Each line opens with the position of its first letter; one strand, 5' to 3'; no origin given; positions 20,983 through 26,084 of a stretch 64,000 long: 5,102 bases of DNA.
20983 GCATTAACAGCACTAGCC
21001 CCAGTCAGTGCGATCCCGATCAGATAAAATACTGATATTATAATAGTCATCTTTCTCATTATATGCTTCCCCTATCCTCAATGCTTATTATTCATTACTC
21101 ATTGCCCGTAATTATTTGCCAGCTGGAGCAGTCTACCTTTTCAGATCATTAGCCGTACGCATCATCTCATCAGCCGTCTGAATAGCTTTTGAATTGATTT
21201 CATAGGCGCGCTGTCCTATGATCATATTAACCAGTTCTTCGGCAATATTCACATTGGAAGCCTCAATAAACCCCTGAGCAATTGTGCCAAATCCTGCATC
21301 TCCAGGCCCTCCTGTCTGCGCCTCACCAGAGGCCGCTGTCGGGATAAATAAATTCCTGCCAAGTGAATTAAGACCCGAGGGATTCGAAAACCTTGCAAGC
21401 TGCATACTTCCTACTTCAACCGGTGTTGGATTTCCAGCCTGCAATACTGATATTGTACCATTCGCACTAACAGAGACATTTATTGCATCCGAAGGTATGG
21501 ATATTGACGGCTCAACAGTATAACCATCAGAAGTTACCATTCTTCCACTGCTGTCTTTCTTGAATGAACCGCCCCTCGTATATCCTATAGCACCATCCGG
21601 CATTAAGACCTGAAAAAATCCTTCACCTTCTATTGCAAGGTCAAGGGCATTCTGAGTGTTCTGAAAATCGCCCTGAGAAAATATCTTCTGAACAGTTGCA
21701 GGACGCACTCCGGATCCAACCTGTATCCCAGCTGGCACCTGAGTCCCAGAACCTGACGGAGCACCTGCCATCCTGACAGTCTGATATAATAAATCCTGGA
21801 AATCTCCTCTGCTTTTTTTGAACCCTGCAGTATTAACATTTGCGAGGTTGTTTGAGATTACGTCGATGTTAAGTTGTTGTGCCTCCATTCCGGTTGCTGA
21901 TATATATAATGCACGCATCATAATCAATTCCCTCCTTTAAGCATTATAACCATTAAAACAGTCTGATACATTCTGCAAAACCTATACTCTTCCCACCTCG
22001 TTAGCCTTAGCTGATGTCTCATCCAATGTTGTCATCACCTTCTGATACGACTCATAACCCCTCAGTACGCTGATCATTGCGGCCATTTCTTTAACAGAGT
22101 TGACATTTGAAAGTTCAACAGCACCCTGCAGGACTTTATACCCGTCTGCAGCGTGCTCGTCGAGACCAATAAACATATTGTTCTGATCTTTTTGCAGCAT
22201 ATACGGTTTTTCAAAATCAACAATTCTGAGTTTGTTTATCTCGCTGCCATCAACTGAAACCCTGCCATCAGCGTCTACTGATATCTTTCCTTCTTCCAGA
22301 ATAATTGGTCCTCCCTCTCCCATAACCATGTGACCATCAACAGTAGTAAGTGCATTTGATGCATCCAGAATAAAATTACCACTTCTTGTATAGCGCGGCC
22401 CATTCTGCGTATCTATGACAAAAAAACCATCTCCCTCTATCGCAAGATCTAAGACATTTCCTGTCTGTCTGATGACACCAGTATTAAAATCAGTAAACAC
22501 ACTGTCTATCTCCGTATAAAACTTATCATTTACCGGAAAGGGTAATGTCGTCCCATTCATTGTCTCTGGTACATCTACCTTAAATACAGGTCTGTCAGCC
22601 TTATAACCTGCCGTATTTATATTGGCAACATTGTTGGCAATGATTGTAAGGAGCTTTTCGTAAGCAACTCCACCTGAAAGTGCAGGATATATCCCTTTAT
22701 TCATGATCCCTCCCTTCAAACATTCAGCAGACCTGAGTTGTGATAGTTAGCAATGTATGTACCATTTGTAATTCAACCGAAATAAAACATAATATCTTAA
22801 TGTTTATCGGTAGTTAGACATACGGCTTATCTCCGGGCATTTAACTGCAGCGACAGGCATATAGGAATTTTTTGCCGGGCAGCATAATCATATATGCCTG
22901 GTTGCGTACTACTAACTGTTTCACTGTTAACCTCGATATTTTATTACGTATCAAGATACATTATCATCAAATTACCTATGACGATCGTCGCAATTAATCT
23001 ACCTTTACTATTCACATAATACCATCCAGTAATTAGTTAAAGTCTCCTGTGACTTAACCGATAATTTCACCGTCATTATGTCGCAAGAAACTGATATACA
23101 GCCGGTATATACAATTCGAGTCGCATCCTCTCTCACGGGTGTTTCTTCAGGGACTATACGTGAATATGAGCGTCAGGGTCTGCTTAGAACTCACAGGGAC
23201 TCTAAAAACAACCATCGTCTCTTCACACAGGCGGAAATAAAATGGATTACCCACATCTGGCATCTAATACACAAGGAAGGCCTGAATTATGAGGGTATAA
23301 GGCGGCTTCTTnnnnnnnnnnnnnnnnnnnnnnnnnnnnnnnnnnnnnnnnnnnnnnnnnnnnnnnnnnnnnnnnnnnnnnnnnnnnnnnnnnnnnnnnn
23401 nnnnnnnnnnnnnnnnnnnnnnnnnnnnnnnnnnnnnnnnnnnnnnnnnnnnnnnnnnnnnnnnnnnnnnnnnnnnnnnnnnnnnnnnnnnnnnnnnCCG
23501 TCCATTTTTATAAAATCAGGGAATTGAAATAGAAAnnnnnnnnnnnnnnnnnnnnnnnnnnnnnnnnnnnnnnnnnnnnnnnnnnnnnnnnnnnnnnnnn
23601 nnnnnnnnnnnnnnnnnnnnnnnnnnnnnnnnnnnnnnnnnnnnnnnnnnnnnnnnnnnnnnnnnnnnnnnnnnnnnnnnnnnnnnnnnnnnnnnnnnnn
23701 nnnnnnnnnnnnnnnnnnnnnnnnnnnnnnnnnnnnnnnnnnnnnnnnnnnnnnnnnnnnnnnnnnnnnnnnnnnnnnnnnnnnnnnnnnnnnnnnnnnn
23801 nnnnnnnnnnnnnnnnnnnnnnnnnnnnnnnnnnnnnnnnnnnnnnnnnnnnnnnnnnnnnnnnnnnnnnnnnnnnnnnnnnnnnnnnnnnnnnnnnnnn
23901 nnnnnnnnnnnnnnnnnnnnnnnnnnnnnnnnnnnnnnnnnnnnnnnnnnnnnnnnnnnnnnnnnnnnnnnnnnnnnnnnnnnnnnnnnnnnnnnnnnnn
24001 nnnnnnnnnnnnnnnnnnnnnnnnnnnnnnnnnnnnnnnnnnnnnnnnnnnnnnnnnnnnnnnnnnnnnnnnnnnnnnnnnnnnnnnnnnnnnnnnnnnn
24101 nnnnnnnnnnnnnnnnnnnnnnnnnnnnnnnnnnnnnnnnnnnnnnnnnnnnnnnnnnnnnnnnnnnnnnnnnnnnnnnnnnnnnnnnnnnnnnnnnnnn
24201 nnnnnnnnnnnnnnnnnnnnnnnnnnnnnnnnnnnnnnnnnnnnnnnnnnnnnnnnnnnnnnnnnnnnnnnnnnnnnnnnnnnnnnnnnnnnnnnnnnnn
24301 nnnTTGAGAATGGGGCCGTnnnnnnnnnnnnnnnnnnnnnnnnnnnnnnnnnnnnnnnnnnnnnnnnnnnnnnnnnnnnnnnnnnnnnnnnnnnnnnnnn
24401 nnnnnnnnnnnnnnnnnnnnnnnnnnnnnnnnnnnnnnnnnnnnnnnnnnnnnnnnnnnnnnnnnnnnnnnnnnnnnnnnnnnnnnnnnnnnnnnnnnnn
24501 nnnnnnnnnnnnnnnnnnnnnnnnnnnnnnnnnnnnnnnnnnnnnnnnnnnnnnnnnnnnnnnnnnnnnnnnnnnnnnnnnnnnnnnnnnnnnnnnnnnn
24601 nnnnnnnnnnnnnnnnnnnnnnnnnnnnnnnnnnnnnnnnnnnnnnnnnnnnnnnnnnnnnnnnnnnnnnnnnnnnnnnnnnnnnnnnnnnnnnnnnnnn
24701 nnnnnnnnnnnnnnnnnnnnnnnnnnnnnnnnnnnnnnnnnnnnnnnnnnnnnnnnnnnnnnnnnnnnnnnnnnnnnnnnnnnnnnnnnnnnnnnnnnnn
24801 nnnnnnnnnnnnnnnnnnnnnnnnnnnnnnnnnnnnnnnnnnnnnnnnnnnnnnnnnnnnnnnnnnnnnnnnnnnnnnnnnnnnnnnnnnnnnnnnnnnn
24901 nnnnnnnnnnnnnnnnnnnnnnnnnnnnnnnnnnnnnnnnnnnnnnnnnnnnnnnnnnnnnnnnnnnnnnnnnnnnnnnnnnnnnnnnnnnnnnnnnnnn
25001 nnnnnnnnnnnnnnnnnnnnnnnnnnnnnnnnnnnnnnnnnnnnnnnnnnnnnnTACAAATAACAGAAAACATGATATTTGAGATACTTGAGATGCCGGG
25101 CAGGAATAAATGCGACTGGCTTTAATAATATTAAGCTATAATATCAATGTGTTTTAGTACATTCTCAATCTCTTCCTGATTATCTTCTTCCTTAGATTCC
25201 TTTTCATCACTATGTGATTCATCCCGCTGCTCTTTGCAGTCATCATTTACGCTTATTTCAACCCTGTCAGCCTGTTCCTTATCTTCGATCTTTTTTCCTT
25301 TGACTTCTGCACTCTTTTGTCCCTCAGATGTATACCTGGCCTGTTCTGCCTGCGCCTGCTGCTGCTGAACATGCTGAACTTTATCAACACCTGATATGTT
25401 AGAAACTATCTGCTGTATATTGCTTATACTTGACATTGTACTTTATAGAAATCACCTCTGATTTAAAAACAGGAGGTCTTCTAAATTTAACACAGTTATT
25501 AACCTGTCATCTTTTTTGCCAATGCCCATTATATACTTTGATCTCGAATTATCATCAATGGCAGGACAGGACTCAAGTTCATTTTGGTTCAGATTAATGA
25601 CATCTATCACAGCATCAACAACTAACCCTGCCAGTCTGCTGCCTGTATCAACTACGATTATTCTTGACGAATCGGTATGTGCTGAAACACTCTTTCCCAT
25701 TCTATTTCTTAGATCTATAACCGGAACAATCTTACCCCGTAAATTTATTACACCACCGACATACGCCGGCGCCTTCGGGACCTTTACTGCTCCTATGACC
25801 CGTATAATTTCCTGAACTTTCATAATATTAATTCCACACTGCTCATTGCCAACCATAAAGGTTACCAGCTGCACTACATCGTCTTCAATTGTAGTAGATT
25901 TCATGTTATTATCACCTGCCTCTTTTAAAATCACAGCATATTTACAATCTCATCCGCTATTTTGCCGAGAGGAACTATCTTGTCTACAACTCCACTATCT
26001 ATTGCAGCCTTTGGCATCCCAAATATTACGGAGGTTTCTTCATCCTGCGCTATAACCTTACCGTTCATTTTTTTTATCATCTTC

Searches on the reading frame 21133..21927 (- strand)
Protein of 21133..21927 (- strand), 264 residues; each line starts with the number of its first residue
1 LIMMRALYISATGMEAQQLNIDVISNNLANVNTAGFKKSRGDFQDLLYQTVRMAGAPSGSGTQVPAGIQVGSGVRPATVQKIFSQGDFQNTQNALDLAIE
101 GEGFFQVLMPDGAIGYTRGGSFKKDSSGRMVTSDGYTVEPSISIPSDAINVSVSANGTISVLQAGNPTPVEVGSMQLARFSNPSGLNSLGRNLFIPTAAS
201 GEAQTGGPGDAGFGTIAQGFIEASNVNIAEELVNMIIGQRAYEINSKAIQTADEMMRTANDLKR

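Call 53: search_protein_families(library=pfam, proteins=[window:21133-21927:-], max_evalue=0.00001)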
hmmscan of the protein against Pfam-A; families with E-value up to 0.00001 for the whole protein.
window:21133-21927:- (264 aa): 3 families
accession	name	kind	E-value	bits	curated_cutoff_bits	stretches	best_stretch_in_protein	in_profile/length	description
PF22692.1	LlgE_F_G_D1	-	4.7e-26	91.2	27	1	98-161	1-64/64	Flagellar hook protein FlgE/F/G D1 domain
PF06429.18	Flg_bbr_C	-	2.7e-22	78.4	23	1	217-262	1-46/46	Flagellar basal body rod FlgEFG protein C-terminal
PF00460.25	Flg_bb_rod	-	1.5e-11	44.5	20.7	1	7-37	1-31/31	Flagella basal body rod protein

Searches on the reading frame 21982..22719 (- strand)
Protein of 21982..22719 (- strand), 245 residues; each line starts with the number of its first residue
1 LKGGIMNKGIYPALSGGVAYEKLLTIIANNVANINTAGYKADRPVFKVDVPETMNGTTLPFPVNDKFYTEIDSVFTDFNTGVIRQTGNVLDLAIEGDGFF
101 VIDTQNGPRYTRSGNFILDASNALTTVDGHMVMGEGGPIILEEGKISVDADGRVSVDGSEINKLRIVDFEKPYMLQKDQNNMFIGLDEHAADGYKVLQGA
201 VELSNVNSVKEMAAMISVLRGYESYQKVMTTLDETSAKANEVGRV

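Call 53: search_protein_families(library=pfam, proteins=[window:21982-22719:-], max_evalue=0.00001)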
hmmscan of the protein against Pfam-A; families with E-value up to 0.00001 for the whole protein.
window:21982-22719:- (245 aa): 3 families
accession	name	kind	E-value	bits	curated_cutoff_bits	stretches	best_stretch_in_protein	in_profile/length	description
PF06429.18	Flg_bbr_C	-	6.1e-15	54.9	23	1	198-241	2-45/46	Flagellar basal body rod FlgEFG protein C-terminal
PF22692.1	LlgE_F_G_D1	-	4e-13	49.7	27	1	93-156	1-64/64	Flagellar hook protein FlgE/F/G D1 domain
PF00460.25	Flg_bb_rod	-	7e-06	26.3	20.7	0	25-40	16-31/31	Flagella basal body rod protein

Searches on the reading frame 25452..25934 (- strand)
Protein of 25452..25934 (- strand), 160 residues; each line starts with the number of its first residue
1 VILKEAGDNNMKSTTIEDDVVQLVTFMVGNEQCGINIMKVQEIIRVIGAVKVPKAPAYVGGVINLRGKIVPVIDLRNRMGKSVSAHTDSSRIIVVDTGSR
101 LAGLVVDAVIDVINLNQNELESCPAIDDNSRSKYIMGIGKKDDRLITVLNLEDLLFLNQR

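Call 3: search_protein_families(library=pfam, proteins=[window:25452-25934:-], max_evalue=0.1)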
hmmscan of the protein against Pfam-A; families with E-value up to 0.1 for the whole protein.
window:25452-25934:- (160 aa): 1 family
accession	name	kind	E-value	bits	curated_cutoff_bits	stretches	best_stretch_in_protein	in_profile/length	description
PF01584.24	CheW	-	2.6e-37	128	23.5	1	22-155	1-134/138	CheW-like domain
